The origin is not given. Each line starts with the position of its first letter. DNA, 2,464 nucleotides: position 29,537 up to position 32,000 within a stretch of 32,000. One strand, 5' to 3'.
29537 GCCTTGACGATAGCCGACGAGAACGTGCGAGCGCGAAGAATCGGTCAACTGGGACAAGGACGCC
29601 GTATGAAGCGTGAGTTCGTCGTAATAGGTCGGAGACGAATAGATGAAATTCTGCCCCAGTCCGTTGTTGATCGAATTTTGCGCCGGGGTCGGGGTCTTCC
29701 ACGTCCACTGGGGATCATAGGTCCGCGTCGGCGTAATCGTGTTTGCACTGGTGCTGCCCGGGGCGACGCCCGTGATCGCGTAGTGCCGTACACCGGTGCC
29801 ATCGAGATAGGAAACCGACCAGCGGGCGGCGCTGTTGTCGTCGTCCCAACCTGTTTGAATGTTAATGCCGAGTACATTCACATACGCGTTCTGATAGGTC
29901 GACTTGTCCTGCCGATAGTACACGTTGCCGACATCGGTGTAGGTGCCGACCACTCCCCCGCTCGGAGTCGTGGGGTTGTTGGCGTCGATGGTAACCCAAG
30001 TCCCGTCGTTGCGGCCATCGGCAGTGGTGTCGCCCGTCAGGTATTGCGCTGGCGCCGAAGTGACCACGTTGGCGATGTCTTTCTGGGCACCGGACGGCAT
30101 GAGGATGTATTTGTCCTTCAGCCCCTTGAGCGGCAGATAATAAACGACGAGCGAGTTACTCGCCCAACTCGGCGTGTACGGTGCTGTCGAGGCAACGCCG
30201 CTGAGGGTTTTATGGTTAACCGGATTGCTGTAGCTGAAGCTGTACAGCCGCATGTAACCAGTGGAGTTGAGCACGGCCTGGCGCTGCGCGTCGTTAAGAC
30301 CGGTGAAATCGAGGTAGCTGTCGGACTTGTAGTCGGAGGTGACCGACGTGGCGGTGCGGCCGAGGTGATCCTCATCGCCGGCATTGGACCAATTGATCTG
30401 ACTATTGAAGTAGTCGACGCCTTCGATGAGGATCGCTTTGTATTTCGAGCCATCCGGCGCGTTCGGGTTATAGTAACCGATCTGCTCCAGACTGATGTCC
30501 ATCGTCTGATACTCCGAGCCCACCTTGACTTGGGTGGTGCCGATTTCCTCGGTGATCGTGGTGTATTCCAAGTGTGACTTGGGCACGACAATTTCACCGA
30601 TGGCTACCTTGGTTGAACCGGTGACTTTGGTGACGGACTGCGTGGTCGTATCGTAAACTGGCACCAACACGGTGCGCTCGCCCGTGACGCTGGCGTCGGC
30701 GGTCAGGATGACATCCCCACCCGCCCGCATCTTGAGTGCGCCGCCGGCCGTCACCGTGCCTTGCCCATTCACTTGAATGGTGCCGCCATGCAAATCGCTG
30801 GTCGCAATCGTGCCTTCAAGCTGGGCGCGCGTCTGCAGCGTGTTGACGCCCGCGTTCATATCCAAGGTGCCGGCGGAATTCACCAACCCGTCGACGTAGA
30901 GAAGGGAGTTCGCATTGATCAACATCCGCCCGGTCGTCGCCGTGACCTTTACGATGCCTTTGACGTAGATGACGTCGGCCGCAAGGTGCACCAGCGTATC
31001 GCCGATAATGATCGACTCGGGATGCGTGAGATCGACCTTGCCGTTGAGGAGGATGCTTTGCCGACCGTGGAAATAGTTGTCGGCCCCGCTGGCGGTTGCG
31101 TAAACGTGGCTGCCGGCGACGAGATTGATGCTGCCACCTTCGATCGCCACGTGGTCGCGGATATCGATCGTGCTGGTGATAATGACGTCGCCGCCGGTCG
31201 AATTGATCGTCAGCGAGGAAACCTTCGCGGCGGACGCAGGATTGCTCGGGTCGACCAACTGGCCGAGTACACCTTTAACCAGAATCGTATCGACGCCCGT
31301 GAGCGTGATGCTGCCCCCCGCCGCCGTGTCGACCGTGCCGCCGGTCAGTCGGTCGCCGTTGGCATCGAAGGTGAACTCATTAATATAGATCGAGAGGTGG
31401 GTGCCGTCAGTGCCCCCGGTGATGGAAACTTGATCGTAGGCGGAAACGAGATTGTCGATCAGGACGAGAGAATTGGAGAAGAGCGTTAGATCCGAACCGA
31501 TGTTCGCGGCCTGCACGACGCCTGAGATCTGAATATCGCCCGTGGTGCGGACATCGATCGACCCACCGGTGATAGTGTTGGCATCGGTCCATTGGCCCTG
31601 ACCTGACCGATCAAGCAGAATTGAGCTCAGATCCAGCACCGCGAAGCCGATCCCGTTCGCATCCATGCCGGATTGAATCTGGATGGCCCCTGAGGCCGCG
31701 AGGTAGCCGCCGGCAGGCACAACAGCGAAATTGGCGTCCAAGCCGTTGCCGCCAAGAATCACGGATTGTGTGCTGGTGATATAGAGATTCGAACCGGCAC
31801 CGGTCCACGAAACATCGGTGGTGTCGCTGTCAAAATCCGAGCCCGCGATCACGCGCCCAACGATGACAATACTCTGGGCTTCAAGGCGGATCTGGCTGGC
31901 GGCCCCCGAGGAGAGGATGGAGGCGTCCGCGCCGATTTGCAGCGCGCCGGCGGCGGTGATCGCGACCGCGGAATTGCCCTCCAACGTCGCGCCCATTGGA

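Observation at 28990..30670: Globular, aromatic-rich insertion of about 560 aa interrupts the fibre, possibly a displayed ligand-binding head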

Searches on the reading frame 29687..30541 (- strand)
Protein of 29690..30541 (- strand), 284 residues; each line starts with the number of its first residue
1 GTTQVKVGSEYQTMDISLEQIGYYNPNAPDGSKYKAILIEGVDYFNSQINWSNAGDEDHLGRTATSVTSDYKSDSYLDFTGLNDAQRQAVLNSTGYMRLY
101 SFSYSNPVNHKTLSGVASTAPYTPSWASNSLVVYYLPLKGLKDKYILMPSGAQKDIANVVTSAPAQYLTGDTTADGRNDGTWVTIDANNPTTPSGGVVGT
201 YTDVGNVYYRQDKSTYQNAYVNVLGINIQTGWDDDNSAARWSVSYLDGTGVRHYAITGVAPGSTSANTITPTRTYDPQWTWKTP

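Call 46: find_homologous_proteins(query=A5, max_evalue=0.001)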
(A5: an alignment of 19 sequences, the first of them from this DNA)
Query A5 (19 sequences) (285 aa, profile of the alignment): 4 proteins with E <= 0.001 among 7566 candidates.
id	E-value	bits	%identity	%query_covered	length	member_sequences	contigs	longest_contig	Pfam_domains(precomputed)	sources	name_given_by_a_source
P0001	9.6e-92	325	45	93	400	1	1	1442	-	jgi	jgi:hypothetical protein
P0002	2.5e-56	209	42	63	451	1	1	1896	-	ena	-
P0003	3.0e-32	130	51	42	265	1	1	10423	-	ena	-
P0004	5.5e-23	100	39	34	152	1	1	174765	-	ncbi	-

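Call 56: find_encoding_contigs(protein=P0004, flank=10000, max_places=3)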
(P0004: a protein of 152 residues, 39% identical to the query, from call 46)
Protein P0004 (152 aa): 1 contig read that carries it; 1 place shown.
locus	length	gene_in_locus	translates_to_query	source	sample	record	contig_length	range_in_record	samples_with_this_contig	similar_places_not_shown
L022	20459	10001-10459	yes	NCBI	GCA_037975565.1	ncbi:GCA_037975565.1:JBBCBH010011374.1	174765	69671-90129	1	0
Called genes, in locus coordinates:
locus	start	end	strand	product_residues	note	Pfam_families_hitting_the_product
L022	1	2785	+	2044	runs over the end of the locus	-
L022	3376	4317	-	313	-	-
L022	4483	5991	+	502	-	-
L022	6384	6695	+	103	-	-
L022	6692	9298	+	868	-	-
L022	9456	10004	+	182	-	-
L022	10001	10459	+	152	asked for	-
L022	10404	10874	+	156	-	-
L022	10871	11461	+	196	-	-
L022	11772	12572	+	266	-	-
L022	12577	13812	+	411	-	-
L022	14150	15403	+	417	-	-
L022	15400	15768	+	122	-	-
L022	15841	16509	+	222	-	-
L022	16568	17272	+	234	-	-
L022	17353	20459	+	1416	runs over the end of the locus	-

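Call 79: search_solved_structures(query=A5, max_evalue=10, show_alignments=2)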
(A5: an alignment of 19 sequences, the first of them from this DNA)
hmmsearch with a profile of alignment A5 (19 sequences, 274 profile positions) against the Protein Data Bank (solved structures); distinct sequences matched with E-value up to 10: 2.
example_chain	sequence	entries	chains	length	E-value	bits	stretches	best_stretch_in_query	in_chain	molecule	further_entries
31ox_2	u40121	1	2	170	0.89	11.9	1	7-93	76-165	Acetyl-CoA decarbonylase/synthase complex subunit epsilon 2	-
8h2i_cU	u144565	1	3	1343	1.4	11.2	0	179-217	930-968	P22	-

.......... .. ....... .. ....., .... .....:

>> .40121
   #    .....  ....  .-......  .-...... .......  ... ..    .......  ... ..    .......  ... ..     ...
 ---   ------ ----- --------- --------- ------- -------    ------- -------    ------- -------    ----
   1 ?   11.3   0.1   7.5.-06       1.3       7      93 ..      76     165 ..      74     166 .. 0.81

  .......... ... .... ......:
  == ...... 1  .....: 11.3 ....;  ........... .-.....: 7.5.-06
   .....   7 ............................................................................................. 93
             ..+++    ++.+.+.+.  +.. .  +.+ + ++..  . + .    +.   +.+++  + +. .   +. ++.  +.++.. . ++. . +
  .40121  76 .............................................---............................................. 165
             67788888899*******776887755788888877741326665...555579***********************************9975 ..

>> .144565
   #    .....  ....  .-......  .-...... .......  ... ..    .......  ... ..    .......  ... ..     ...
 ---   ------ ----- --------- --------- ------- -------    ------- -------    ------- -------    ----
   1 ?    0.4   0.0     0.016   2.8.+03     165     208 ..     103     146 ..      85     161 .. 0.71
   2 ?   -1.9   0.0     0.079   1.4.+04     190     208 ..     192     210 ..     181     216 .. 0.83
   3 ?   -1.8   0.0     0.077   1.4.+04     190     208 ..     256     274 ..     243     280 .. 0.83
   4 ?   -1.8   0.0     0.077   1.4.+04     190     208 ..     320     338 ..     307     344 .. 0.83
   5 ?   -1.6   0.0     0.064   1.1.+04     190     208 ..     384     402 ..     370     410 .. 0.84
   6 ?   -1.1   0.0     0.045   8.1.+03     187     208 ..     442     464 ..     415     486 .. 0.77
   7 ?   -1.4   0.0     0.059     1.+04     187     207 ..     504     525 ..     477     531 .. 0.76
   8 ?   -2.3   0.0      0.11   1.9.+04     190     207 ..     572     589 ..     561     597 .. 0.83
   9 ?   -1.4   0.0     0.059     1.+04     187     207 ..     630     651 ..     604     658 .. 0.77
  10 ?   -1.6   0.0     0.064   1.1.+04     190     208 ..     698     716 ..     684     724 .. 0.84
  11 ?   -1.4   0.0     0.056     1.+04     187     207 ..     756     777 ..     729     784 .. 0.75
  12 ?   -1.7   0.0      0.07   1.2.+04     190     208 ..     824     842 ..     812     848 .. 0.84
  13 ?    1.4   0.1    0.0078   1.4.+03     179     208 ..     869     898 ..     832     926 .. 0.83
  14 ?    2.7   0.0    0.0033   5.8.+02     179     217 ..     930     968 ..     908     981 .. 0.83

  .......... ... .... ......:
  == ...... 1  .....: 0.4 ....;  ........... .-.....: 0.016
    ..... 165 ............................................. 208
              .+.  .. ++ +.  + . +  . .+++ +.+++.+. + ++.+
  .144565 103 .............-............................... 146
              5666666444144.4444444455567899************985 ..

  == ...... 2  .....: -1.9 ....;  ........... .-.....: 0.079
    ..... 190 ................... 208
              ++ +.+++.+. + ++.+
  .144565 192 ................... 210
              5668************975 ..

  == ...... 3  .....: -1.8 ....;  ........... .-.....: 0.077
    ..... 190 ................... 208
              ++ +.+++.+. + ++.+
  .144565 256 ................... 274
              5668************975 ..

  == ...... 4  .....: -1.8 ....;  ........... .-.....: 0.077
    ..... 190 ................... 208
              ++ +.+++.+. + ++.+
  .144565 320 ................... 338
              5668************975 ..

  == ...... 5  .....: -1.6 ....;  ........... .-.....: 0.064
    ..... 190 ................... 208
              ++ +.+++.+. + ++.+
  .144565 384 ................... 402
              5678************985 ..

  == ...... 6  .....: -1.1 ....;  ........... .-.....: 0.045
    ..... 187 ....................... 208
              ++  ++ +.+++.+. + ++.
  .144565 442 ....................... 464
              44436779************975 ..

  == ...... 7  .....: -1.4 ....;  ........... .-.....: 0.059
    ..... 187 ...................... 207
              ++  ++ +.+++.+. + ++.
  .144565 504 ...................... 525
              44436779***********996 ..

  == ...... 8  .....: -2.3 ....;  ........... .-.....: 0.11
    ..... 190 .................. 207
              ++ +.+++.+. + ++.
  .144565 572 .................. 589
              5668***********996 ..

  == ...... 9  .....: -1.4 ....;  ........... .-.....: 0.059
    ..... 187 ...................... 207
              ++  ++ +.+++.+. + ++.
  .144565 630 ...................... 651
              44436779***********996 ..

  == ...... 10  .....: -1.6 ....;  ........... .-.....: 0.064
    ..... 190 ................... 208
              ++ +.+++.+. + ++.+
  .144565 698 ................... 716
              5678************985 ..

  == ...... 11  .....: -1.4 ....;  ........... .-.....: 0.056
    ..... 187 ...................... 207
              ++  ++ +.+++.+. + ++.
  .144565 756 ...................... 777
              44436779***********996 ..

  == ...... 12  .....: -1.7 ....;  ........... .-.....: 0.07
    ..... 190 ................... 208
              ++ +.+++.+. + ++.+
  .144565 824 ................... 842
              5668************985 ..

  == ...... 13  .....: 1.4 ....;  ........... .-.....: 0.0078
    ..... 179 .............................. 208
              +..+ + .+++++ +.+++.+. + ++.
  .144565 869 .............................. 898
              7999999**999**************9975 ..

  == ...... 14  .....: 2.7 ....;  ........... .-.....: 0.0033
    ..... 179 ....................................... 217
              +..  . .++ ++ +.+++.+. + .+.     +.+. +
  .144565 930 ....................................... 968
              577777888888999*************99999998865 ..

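Call 91: search_dna_similar(query=window:29690-30541:-, collection=plasmids, mode=protein, max_evalue=0.001, max_rows=10)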
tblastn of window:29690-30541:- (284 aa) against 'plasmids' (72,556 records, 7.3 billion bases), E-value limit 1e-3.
No match.

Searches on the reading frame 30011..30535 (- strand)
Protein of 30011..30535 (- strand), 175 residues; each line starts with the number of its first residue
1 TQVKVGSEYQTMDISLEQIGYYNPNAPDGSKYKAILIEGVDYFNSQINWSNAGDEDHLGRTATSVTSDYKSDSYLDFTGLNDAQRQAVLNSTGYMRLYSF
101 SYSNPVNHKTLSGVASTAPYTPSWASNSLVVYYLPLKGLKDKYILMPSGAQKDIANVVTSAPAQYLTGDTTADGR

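Call 32: find_related_loci(query=A3, collection=metagenome_contigs, flank=10000)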
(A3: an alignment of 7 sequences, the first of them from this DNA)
Query A3 (175 aa) in metagenome_contigs; peptide patterns used: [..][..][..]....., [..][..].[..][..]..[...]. (x = any residue, [..] = any of these).
393 stretches matched a pattern; 17 encode a relative of the query (tblastn E <= 1e-3); 17 distinct loci.
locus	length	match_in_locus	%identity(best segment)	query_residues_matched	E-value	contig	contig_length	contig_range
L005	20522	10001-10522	56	2-174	9e-61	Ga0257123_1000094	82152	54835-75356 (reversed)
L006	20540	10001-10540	52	2-175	3e-56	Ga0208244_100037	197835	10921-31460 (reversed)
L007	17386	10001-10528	51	2-171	5e-55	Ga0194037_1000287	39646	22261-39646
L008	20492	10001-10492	52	2-159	4e-54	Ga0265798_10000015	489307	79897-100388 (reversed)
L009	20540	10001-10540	50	3-175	1e-53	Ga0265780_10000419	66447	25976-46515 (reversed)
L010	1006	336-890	48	2-171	4e-54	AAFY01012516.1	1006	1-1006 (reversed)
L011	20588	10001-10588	42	3-174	8e-44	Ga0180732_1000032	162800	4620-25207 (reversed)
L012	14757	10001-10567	42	2-174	9e-44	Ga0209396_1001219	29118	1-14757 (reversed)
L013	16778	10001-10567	42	2-174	9e-44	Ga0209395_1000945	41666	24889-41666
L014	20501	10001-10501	46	3-165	4e-42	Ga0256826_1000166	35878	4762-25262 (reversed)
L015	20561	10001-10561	39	3-174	5e-33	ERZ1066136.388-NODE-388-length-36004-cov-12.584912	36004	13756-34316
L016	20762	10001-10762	44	3-174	2e-32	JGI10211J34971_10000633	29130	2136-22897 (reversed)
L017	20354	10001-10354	49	2-113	6e-31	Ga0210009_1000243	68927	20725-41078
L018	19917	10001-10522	56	2-174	7e-61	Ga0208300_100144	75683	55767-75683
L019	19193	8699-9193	34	29-169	4e-21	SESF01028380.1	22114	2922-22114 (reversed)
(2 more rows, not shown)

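Call 36: search_protein_families(library=pfam, proteins=[L016:1244-4843:+, L019:13334-16933:+], max_evalue=0.01)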
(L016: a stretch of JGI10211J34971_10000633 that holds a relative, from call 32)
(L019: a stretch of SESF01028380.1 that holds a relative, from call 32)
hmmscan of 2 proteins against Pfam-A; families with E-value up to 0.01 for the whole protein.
L016:1244-4843:+ (1200 aa): 1 family
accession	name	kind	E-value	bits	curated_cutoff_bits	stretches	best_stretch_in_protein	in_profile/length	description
PF00353.25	HemolysinCabind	-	2e-06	28.1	23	3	88-123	1-36/36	RTX calcium-binding nonapeptide repeat (4 copies)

L019:13334-16933:+ (1200 aa): 0 families

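Call 54: search_protein_families(library=pfam, proteins=[L009:4619-5971:+, L005:10859-11491:+, L016:10919-12121:+], max_evalue=1)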
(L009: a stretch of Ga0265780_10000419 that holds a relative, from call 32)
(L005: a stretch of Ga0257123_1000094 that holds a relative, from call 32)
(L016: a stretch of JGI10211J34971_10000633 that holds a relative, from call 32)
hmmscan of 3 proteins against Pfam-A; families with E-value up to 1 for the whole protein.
L009:4619-5971:+ (451 aa): 5 families
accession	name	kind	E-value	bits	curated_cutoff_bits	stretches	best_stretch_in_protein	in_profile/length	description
PF13618.11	Gluconate_2-dh3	-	7.9e-05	23.5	23.4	0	316-340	62-86/135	Gluconate 2-dehydrogenase subunit 3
PF11448.13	DUF3005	-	0.014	15.9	25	0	363-404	43-84/109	Protein of unknown function (DUF3005)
PF19976.4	GAAD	-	0.017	15.6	23.6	0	20-36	10-25/62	GTPase-associated adaptor domain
PF19820.4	DUF6303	-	0.041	14.1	25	0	192-215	39-62/93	Family of unknown function (DUF6303)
PF01293.25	PEPCK_ATP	-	0.066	12.3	26.5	0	169-203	51-85/465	Phosphoenolpyruvate carboxykinase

L005:10859-11491:+ (211 aa): 0 families

L016:10919-12121:+ (401 aa): 0 families

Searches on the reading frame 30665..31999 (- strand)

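Call 6: search_protein_families(library=pfam, proteins=[window:30665-31999:-], max_evalue=1)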
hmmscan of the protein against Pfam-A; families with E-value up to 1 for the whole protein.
window:30665-31999:- (445 aa): 3 families
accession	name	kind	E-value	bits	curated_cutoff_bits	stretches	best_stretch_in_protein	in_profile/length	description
PF11142.13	DUF2917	-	0.037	13.8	25.5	0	264-304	18-58/59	Protein of unknown function (DUF2917)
PF18221.6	MU2_FHA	-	0.12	12.9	29.2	1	336-365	37-65/94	Mutator 2 Fork head associated domain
PF23504.1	YodE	-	0.66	10.1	27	1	256-294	9-47/48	YodE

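Call 7: search_protein_families(library=ncbifam, proteins=[window:30665-31999:-], max_evalue=1)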
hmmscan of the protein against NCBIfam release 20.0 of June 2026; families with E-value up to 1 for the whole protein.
window:30665-31999:- (445 aa): 0 families
